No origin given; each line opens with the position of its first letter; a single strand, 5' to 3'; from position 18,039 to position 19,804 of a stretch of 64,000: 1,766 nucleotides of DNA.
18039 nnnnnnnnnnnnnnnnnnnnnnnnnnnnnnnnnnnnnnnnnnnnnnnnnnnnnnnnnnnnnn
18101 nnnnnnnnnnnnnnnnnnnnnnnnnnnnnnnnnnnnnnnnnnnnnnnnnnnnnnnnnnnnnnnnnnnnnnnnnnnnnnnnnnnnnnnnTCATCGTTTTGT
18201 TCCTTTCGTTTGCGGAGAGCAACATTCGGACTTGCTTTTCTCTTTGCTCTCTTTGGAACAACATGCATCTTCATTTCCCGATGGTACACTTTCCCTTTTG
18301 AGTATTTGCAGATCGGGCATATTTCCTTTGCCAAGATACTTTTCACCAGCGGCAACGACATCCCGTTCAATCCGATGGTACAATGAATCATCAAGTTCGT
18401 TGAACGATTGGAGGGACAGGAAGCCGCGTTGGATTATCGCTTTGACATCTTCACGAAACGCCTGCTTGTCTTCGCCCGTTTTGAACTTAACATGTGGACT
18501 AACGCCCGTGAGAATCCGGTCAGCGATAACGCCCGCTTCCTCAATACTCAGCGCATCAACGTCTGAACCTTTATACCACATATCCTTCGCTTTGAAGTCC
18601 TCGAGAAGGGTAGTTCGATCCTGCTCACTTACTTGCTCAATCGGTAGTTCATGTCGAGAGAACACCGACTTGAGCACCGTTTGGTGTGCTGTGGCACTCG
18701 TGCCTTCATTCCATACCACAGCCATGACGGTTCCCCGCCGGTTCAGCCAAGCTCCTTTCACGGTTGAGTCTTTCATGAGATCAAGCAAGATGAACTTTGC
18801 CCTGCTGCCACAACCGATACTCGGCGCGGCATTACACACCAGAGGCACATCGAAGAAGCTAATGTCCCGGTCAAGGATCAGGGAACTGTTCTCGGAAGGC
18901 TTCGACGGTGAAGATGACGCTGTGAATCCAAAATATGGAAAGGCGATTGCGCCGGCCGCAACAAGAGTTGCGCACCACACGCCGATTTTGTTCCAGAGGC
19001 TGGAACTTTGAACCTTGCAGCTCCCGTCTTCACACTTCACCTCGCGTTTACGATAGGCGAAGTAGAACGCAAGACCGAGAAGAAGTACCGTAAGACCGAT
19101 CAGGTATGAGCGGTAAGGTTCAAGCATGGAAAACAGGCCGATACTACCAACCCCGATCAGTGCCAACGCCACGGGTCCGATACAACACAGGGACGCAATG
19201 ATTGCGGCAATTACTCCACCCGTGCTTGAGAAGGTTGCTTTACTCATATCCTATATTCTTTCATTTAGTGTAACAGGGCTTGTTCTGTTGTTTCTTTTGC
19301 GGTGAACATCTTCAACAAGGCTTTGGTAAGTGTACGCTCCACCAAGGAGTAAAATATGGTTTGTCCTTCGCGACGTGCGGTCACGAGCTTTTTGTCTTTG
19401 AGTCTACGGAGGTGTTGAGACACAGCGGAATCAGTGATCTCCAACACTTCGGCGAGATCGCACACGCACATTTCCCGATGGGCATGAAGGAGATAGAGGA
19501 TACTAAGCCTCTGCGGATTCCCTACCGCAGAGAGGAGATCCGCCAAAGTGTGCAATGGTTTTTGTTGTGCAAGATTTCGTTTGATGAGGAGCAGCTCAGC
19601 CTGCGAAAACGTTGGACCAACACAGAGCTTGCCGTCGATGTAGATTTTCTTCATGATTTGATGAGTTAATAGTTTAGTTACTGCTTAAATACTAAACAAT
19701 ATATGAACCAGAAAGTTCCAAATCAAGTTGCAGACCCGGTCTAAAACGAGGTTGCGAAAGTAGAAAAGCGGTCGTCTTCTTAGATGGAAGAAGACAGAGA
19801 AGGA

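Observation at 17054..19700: Reductase-less thiophilic-metal operon: ArsR/SmtB, MerT-like fusion, vicinal-Cys protein, atypical CsoR-family regulator and a small secreted Cys peptide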

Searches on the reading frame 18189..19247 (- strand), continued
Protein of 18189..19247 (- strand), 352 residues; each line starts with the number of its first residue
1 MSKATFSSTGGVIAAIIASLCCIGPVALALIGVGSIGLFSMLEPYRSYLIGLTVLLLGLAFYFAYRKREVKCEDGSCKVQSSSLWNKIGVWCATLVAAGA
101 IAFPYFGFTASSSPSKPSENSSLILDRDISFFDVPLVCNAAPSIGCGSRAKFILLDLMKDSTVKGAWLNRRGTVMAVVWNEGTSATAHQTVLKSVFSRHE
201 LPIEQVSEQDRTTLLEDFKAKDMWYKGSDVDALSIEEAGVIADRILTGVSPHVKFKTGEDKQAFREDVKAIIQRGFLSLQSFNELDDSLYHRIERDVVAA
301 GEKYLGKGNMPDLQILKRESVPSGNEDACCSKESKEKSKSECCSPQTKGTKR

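Call 40: search_protein_families(library=ncbifam, proteins=[L011:9011-9226:+, L116:1342-3024:+, L116:315-719:+, L116:719-1345:+, L122:8333-9085:+, L119:2011-2400:+, L021:4984-5385:-, L005:7506-7916:+, L036:5623-6687:+, L064:3712-4110:+], max_evalue=0.01)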
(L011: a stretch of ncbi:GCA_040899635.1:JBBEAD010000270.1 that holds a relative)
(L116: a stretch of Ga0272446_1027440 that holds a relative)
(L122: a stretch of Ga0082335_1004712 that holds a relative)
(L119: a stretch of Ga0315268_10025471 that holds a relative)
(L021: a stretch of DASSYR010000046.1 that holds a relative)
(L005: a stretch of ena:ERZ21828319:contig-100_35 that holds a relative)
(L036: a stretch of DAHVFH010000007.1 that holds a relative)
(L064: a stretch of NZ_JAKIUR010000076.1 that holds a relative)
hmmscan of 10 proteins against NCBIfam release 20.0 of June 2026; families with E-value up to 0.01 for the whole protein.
L011:9011-9226:+ (71 aa): 1 family
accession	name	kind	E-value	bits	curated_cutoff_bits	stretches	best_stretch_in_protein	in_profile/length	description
NF041374.1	GDCCVxC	domain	9e-26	89.9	40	1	13-67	1-55/58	GDCCVxC domain-containing (seleno)protein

L116:1342-3024:+ (560 aa): 102 families (the best 25 are shown)
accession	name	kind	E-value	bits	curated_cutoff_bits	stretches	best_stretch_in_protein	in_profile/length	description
TIGR02053.1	MerA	equivalog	7e-154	513.2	454.45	1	97-559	1-464/465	mercury(II) reductase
NF010311.1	PRK13748.1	subfamily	1.8e-146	489.2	600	1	13-559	2-559/560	mercury(II) reductase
TIGR01350.1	lipoamide_DH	equivalog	3.5e-110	368.8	408.8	1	97-546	2-452/461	dihydrolipoyl dehydrogenase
NF004991.0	PRK06370.1-3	subfamily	2.7e-105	352.8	620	1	95-551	34-490/509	FAD-containing oxidoreductase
NF004992.0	PRK06370.1-4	equivalog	9.9e-98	327.5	629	1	96-540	4-447/459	FAD-containing oxidoreductase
NF004946.0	PRK06292.2-4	subfamily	6e-90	302.3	634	1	96-544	3-466/487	dihydrolipoyl dehydrogenase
NF004947.0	PRK06292.2-5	equivalog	6.2e-90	302.3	592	1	96-545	3-455/474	dihydrolipoyl dehydrogenase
NF004943.0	PRK06292.2-1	equivalog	6.3e-89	298.8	432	1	96-546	3-453/456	dihydrolipoyl dehydrogenase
NF004776.0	PRK06116.1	equivalog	1.4e-85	288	480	1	96-528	4-433/450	glutathione-disulfide reductase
NF004990.0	PRK06370.1-1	equivalog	1.5e-82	277.7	842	1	97-541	5-448/459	FAD-containing oxidoreductase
NF005884.0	PRK07846.1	equivalog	5.8e-81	272.4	501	1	96-530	3-432/454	mycothione reductase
NF005883.0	PRK07845.1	equivalog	4.3e-80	269.9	479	1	99-545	5-456/466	NAD(P)H-quinone dehydrogenase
NF041853.1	hythiocyan_redase_MerA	equivalog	2.3e-79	267.3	650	1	96-540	3-433/440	hypothiocyanous acid reductase MerA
NF040477.1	chlor_oxi_RclA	equivalog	7.5e-77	258.8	740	1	96-541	3-433/441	reactive chlorine resistance oxidoreductase RclA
NF004945.0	PRK06292.2-3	equivalog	1.4e-76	258.3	494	1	97-541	4-445/457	dihydrolipoyl dehydrogenase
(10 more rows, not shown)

L116:315-719:+ (134 aa): 18 families
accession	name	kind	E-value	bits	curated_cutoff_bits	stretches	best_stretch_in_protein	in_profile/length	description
NF033788.1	HTH_metalloreg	subfamily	2.1e-25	88.3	55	1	38-106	2-70/77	metalloregulator ArsR/SmtB family transcription factor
NF033789.1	repress_SdpR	subfamily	5.2e-13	48.7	100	1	48-116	9-76/79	autorepressor SdpR family transcription factor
NF052532.1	TransRegPagRBaca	equivalog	9.8e-12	44.9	170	1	30-105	10-84/99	transcriptional repressor PagR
NF007528.0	PRK10141.1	subfamily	4.4e-11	42.7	97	1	47-108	16-77/117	metalloregulator ArsR/SmtB family transcription factor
NF041413.1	ArsR_Rv2640c_fam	equivalog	9.7e-11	42.1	155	1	48-105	43-102/118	Rv2640c family ArsR-like transcriptional regulator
NF040642.1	sulf_sens_BigR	equivalog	1.2e-09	38.1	155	1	36-107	9-79/95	sulfite-sensing transcriptional repressor BigR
NF045707.1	Dbac_1936_reg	equivalog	3.2e-09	36.7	115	1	35-110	5-79/99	ArsR/SmtB-type metalloregulator TsoR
NF047906.1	CdPbTransRegCmtR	equivalog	2.8e-07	30.4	150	1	48-118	22-91/104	Cd(II)/Pb(II)-sensing metalloregulatory transcriptional regulator CmtR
NF053755.1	MsvR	equivalog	2.8e-05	23.9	220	1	49-96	15-61/236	transcriptional factor MsvR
TIGR01884.1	cas_HTH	subfamily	8.3e-05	22.1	60.2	1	48-96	143-192/202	CRISPR-associated CARF protein Csa3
NF053602.1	Phr_regulator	exception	0.00042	19.9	320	1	38-94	3-58/191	heat shock transcription regulator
NF053606.1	Sta1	subfamily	0.00087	19.4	80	1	50-96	23-69/100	Sta1 family transcriptional regulator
NF053814.1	teico_TcaR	equivalog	0.0012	18.9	170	1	51-99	42-90/151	MarR family transcriptional regulator TcaR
NF040947.1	trans_reg_LysM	equivalog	0.0028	17.4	180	1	50-92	6-48/136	HTH-type transcriptional regulator LysM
NF008273.0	PRK11050.1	equivalog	0.0044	16.7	153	1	55-95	48-88/156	manganese-binding transcriptional regulator MntR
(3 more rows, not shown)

L116:719-1345:+ (208 aa): 17 families
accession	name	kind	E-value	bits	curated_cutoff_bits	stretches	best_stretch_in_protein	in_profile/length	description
NF033556.1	MerTP_fusion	equivalog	1.7e-42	145.2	180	1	11-194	2-185/186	mercuric transport protein MerTP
NF045683.1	MerT_CopZ_Se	exception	2.3e-23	82.9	375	2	6-112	14-122/235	MerT/CopZ fusion-like heavy metal transport selenoprotein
NF041115.1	UxxU_metal_bind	equivalog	1.1e-18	67.1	95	1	128-196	3-71/74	metal-binding (seleno)protein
NF010314.2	PRK13751.2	equivalog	4.7e-17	62.2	150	1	8-106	11-111/116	mercuric ion transporter MerT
NF033795.1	chaper_CopZ_Bs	exception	1.6e-14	53.8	91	1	131-193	2-64/66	copper chaperone CopZ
NF033794.2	chaper_CopZ_Eh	exception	3.2e-13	49.6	95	1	133-195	4-66/68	copper chaperone CopZ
NF047957.1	CopZ_AFE_1862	equivalog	3.1e-11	43.5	85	1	133-194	3-61/62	CopZ family metallochaperone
TIGR00003.1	TIGR00003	subfamily_domain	6.7e-11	42.2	62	1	133-194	4-65/66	copper ion binding protein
TIGR02052.1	MerP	equivalog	2.9e-10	40.5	92.55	1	114-195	13-89/92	mercury resistance system periplasmic binding protein MerP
NF010311.1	PRK13748.1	subfamily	6.7e-10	38.4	600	1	132-203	2-72/560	mercury(II) reductase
NF033560.1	merT_RC607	exception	2.1e-07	31.2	130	1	4-69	2-69/97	mercuric transport protein MerT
NF008262.1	PRK11033.1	equivalog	4e-07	28.9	1005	1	119-202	31-112/731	zinc/cadmium/mercury/lead-transporting ATPase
NF007952.0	PRK10671.1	equivalog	4.8e-06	25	1316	1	111-198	88-169/838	copper-exporting P-type ATPase CopA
NF033775.1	P_type_ZntA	exception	1.2e-05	23.8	1240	1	118-195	37-112/732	Zn(II)/Cd(II)/Pb(II) translocating P-type ATPase ZntA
NF033781.1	chaper_CopP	exception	1.4e-05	25.2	112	1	132-192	3-62/65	copper-binding metallochaperone CopP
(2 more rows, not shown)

L122:8333-9085:+ (250 aa): 0 families

L119:2011-2400:+ (129 aa): 3 families
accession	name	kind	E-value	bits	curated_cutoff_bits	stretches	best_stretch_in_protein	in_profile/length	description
NF008464.0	PRK11352.1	equivalog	1.5e-08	34.9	133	1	1-67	1-67/91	formaldehyde-responsive transcriptional repressor FrmR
NF052430.1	repress_RicR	exception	1.6e-08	35.1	175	1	7-69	7-69/93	copper-sensing transcriptional repressor RicR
NF011613.0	PRK15039.1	equivalog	8e-06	26.5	138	1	4-69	4-65/90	Ni(II)/Co(II)-binding transcriptional repressor RcnR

L021:4984-5385:- (133 aa): 2 families
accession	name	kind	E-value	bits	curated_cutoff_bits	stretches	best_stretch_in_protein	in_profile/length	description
NF052430.1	repress_RicR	exception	2e-08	34.7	175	1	9-64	10-65/93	copper-sensing transcriptional repressor RicR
NF011613.0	PRK15039.1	equivalog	0.00015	22.4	138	1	10-70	11-67/90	Ni(II)/Co(II)-binding transcriptional repressor RcnR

L005:7506-7916:+ (136 aa): 18 families
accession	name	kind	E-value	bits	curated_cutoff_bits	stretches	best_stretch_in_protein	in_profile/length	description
TIGR02051.1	MerR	equivalog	2.4e-42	144.1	150.85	1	7-130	3-124/124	mercury resistance transcriptional regulator MerR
NF007069.0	PRK09514.1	equivalog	1.7e-37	128.5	143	1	6-133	4-133/141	Zn(2+)-responsive transcriptional regulator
TIGR02043.1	ZntR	equivalog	1.3e-35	122.4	167.95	1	5-130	3-130/131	Zn(2+)-responsive transcriptional regulator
TIGR02044.1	CueR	equivalog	2.3e-34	118.2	147.4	1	6-130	3-126/127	Cu(I)-responsive transcriptional regulator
NF010315.0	PRK13752.1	subfamily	6.8e-32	110.5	261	1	2-132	6-134/144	mercury resistance transcriptional regulator MerR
TIGR02047.1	CadR-PbrR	equivalog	1.4e-30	106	151.45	1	6-128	3-125/127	Cd(II)/Pb(II)-responsive transcriptional regulator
NF007590.0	PRK10227.1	equivalog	3.7e-23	82.1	244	1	8-131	5-127/135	Cu(I)-responsive transcriptional regulator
TIGR01950.1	SoxR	equivalog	1.3e-14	54.1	116.9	1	4-126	2-122/142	redox-sensitive transcriptional activator SoxR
NF041849.1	trans_regNmlR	equivalog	1e-13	51.3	175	1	10-104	7-101/117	stress response transcriptional regulator NmlR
NF050798.1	TF_FtsR_Actino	equivalog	2.2e-12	47.6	150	1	14-88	16-91/223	transcriptional regulator FtsR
NF047375.1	HeatShock_HspR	equivalog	7e-12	45.2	105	1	8-86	8-86/92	heat shock protein transcriptional repressor HspR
TIGR02054.1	MerD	equivalog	2.4e-11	44.2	103.65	1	5-112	5-110/120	mercuric resistance transcriptional repressor MerD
NF053782.1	ChlnTransRegdde3219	equivalog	7e-11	42.1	450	1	3-105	6-106/278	choline utilization transcriptional activator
NF047377.1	heat_HspR_dupli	exception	7.6e-11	41.9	300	1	14-111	16-113/214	heat shock protein transcriptional repressor HspR, fused homodimer type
NF053740.1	TransRegTnrAGPos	equivalog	8.6e-06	25.9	140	1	13-86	22-94/108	hypothetical protein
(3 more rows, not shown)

L036:5623-6687:+ (354 aa): 14 families
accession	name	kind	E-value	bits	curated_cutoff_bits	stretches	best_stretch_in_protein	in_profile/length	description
NF033556.1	MerTP_fusion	equivalog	3e-17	62.8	180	1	33-102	116-185/186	mercuric transport protein MerTP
NF041115.1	UxxU_metal_bind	equivalog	1.3e-15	57.3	95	1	34-103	1-70/74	metal-binding (seleno)protein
NF033794.2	chaper_CopZ_Eh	exception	4.5e-14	52.3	95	1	40-103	3-66/68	copper chaperone CopZ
TIGR02052.1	MerP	equivalog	7e-13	48.9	92.55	1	34-101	20-87/92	mercury resistance system periplasmic binding protein MerP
NF033795.1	chaper_CopZ_Bs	exception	5.1e-12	45.8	91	1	40-101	3-64/66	copper chaperone CopZ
NF010311.1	PRK13748.1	subfamily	1.5e-11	43.9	600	1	40-114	2-75/560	mercury(II) reductase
NF047957.1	CopZ_AFE_1862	equivalog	1.1e-10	41.8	85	1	39-103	1-62/62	CopZ family metallochaperone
TIGR00003.1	TIGR00003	subfamily_domain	1.2e-09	38.3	62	1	39-102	2-65/66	copper ion binding protein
NF045683.1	MerT_CopZ_Se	exception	8e-09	35.3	375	1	6-102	137-227/235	MerT/CopZ fusion-like heavy metal transport selenoprotein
NF007952.0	PRK10671.1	equivalog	1.5e-07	30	1316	1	33-117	99-180/838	copper-exporting P-type ATPase CopA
NF033781.1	chaper_CopP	exception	2.8e-07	30.6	112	1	40-101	3-63/65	copper-binding metallochaperone CopP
NF008262.1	PRK11033.1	equivalog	5.6e-07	28.4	1005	1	31-119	35-121/731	zinc/cadmium/mercury/lead-transporting ATPase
NF033775.1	P_type_ZntA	exception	8.1e-05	21.1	1240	1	24-111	35-120/732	Zn(II)/Cd(II)/Pb(II) translocating P-type ATPase ZntA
NF033553.1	MerP_Gpos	exception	0.00024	20.9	110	1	7-101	13-110/112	mercury resistance system substrate-binding protein MerP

L064:3712-4110:+ (132 aa): 1 family
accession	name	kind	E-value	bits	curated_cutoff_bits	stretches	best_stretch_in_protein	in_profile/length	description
NF052430.1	repress_RicR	exception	1.7e-05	25.4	175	1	18-76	13-71/93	copper-sensing transcriptional repressor RicR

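Call 81: search_protein_families(library=pfam, proteins=[L101:4510-4659:+, L122:8333-9085:+, L139:6592-6900:+, L011:9011-9226:+, P0044, P0059], max_evalue=0.1)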
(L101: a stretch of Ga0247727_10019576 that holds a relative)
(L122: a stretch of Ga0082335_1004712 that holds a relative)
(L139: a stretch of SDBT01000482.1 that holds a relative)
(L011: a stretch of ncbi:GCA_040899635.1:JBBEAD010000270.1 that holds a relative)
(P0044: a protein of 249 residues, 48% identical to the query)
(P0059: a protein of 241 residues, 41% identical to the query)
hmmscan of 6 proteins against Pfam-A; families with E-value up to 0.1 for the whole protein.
L101:4510-4659:+ (49 aa): 0 families

L122:8333-9085:+ (250 aa): 0 families

L139:6592-6900:+ (103 aa): 2 families
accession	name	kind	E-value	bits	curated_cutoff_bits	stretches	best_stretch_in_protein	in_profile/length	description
PF13192.12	Thioredoxin_3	-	0.00098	19.6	24.8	1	11-63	7-57/76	Thioredoxin domain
PF10865.14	DUF2703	-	0.01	16.3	23.6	0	14-68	15-74/120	Domain of unknown function (DUF2703)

L011:9011-9226:+ (71 aa): 0 families

P0044 (249 aa): 0 families

P0059 (241 aa): 1 family
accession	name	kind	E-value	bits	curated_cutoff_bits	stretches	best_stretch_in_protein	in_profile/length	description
PF19025.5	DUF5751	-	0.016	15.5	27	1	75-130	16-71/116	Family of unknown function (DUF5751)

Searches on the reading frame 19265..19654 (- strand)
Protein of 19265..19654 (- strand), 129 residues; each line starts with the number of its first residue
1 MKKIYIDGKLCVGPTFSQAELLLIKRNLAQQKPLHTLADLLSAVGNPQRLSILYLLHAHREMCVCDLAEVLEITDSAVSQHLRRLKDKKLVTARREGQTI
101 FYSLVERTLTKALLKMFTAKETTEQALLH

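Call 3: search_protein_families(library=pfam, proteins=[window:19265-19654:-], max_evalue=0.1)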
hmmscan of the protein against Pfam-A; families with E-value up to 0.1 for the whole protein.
window:19265-19654:- (129 aa): 21 families
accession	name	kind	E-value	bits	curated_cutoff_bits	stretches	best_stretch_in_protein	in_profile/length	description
PF01022.26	HTH_5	-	3.7e-15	56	22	1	46-92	1-46/47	Bacterial regulatory protein, arsR family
PF12802.13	MarR_2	-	3.8e-07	30.6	27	1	47-96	5-55/61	MarR family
PF12840.13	HTH_20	-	5.5e-07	29.9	27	1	45-92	2-49/51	Helix-turn-helix domain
PF01047.28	MarR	-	1.8e-06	28.2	24.6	1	46-92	2-48/59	MarR family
PF13412.12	HTH_24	-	1.6e-05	24.8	21.9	1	47-91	3-47/48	Winged helix-turn-helix DNA-binding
PF13601.12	HTH_34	-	4.1e-05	24.1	27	1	49-94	2-47/80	Winged helix DNA-binding domain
PF25212.1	HVO_A0114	-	0.00012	22.2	27.6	1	40-99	15-74/84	HVO_A0114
PF01978.25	TrmB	-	0.00062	20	25.6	1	54-105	16-65/68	Sugar-specific transcriptional regulator TrmB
PF03965.22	Penicillinase_R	-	0.0016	19.2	22.6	1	51-107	7-68/115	Penicillinase repressor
PF13545.12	HTH_Crp_2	-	0.002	18.5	27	1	66-95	27-56/70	Crp-like helix-turn-helix domain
PF13463.12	HTH_27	-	0.0025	18.5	22.2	1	51-103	7-63/68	Winged helix DNA-binding domain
PF01325.25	Fe_dep_repress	-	0.003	18.2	26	1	64-92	25-53/60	Iron dependent repressor, N-terminal DNA binding domain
PF04967.18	HTH_10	-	0.003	17.8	23.1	1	61-88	23-50/53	HTH DNA binding domain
PF24038.1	DUF7347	-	0.0039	17.8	27.6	1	39-94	3-60/77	Domain of unknown function (DUF7347)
PF08279.18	HTH_11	-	0.0071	16.6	25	1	49-88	2-42/55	HTH domain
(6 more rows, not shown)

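Call 4: search_protein_families(library=ncbifam, proteins=[window:19265-19654:-], max_evalue=0.1)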
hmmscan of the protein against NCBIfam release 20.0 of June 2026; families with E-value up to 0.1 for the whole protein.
window:19265-19654:- (129 aa): 32 families (the best 25 are shown)
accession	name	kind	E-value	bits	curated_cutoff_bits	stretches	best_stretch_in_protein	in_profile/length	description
NF033788.1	HTH_metalloreg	subfamily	2.2e-27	94.7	55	1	38-111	2-75/77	metalloregulator ArsR/SmtB family transcription factor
NF033789.1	repress_SdpR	subfamily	1.5e-14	53.7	100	1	42-115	3-75/79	autorepressor SdpR family transcription factor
NF040642.1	sulf_sens_BigR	equivalog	3.7e-12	46.1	155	1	36-117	9-92/95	sulfite-sensing transcriptional repressor BigR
NF041413.1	ArsR_Rv2640c_fam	equivalog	9.1e-12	45.4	155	1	37-115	32-111/118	Rv2640c family ArsR-like transcriptional regulator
NF007528.0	PRK10141.1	subfamily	1.1e-11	44.7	97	1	40-106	9-75/117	metalloregulator ArsR/SmtB family transcription factor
NF052532.1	TransRegPagRBaca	equivalog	3e-11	43.3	170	1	32-107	12-86/99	transcriptional repressor PagR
NF047906.1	CdPbTransRegCmtR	equivalog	9.7e-11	41.5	150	1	31-118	5-91/104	Cd(II)/Pb(II)-sensing metalloregulatory transcriptional regulator CmtR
NF045707.1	Dbac_1936_reg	equivalog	1.2e-10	41.2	115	1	33-115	3-84/99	ArsR/SmtB-type metalloregulator TsoR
NF053755.1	MsvR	equivalog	3.1e-05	23.8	220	1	41-95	7-60/236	transcriptional factor MsvR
NF053602.1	Phr_regulator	exception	5.6e-05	22.8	320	1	38-96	3-60/191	heat shock transcription regulator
TIGR01884.1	cas_HTH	subfamily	0.00027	20.4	60.2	1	47-94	142-189/202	CRISPR-associated CARF protein Csa3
TIGR02702.1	SufR_cyano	equivalog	0.00087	19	178.8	1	51-98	5-52/208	iron-sulfur cluster biosynthesis transcriptional regulator SufR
NF038251.1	AdcR_fam_Zn_TF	equivalog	0.0018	18.5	175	1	52-108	41-99/143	zinc-dependent MarR family transcriptional regulator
NF008273.0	PRK11050.1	equivalog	0.0026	17.4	153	1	55-95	48-88/156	manganese-binding transcriptional regulator MntR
NF053606.1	Sta1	subfamily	0.004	17.2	80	1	50-97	23-70/100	Sta1 family transcriptional regulator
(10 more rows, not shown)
